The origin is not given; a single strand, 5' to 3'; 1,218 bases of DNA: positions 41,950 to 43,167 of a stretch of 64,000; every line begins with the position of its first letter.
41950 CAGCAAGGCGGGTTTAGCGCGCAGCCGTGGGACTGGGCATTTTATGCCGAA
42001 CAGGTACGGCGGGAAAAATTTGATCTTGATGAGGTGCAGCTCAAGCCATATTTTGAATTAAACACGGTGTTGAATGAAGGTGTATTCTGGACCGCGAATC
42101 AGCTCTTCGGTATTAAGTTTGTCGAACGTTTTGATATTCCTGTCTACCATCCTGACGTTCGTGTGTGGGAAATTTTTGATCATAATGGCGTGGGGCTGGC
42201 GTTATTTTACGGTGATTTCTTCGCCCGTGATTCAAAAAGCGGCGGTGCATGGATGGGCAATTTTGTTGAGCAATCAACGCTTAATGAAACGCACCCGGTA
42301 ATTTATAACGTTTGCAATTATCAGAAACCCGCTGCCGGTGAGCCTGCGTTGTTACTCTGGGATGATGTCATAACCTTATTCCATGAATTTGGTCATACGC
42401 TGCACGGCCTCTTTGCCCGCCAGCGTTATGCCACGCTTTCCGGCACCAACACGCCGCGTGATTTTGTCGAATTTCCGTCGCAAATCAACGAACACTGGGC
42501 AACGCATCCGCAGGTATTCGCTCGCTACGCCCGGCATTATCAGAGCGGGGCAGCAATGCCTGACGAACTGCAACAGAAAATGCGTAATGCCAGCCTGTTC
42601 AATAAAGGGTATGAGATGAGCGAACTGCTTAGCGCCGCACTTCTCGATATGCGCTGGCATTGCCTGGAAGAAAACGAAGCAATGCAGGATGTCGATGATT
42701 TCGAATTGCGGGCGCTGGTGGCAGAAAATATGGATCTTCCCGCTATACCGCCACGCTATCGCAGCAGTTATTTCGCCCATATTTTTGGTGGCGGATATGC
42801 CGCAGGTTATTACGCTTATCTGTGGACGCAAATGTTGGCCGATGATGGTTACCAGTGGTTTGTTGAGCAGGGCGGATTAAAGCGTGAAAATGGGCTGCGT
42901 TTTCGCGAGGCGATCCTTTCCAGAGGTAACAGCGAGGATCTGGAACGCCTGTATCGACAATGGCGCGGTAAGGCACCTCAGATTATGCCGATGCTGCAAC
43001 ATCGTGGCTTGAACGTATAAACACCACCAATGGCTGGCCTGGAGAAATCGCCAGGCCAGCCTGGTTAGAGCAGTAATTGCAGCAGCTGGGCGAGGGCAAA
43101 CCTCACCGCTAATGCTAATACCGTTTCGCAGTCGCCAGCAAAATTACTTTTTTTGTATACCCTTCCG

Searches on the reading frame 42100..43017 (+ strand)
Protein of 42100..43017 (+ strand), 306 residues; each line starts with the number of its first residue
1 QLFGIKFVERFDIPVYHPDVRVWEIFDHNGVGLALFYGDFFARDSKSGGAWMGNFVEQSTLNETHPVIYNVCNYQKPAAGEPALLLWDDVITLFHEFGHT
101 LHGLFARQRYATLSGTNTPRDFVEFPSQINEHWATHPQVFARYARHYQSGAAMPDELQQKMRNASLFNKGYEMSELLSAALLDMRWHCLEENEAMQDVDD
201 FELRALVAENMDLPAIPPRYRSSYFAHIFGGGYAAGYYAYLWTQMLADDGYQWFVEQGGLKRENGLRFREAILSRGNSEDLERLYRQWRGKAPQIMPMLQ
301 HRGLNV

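Call 22: find_related_loci(query=window:42100-43017:+, collection=genome_contigs, flank=2500)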
Query window:42100-43017:+ (306 aa) in genome_contigs; peptide patterns used: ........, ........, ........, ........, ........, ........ (x = any residue, [..] = any of these).
308 stretches matched a pattern; 298 encode a relative of the query (tblastn E <= 1e-3); the best 80 are kept; 80 distinct loci.
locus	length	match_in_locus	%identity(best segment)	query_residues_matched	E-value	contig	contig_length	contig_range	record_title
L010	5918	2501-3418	98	1-306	0e+0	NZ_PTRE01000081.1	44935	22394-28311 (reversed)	Escherichia sp. MOD1-EC7003 MOD1-EC7003_81_length_44935_cov_113, whole genome shotgun sequence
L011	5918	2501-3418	95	1-306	0e+0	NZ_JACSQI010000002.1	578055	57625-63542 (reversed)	Escherichia whittamii strain Sa2BVA5 NODE_2_length_578055_cov_7.746463, whole genome shotgun sequence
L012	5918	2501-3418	94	1-306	0e+0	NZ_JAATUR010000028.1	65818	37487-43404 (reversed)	Escherichia coli strain SCPM-O-B-8794 28length=65818, whole genome shotgun sequence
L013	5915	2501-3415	94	1-305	0e+0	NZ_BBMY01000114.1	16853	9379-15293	Escherichia albertii NBRC 107761 = DSM 17582 strain NBRC 107761, whole genome shotgun sequence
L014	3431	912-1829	93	1-306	0e+0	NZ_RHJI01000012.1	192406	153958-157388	Escherichia sp. E1V33 1V33_12_consensus, whole genome shotgun sequence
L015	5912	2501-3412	86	1-304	3e-173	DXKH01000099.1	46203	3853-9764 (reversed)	MAG TPA_asm: Citrobacter sp. isolate HRGM_Genome_0066 HRGM_Genome_0066_99, whole genome shotgun sequence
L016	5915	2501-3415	84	1-305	2e-171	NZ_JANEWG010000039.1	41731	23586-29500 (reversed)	Citrobacter sp. Awk 4 510132-22-39, whole genome shotgun sequence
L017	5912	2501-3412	85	1-304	7e-171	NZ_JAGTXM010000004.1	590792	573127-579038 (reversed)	Citrobacter amalonaticus strain ku-bf3 scaffold_3, whole genome shotgun sequence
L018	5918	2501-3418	83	1-306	2e-169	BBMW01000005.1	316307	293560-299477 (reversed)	Citrobacter werkmanii NBRC 105721 DNA, contig: CIWKM05, whole genome shotgun sequence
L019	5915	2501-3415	83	1-305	2e-169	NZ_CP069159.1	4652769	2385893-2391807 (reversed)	Citrobacter sp. R56 chromosome, complete genome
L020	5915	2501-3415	83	1-305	7e-169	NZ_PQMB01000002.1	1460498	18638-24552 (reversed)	Citrobacter amalonaticus strain S646 scaffold2.1, whole genome shotgun sequence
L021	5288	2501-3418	82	1-306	9e-170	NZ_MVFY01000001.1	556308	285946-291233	Citrobacter portucalensis strain A60 A60_S7_L001_NODE_1_length_556308_cov_17.9926, whole genome shotgun sequence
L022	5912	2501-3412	84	1-304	2e-168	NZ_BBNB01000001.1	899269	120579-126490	Citrobacter sedlakii NBRC 105722, whole genome shotgun sequence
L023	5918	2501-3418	82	1-306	3e-168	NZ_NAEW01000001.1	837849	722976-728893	Citrobacter braakii strain ATCC 51113 CbraakiiATCC_L001_NODE_1_length_837849__22.4616, whole genome shotgun sequence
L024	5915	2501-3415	83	1-305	6e-168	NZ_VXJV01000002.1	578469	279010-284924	Salmonella enterica subsp. diarizonae strain CCUG 30040T contig_0000002, whole genome shotgun sequence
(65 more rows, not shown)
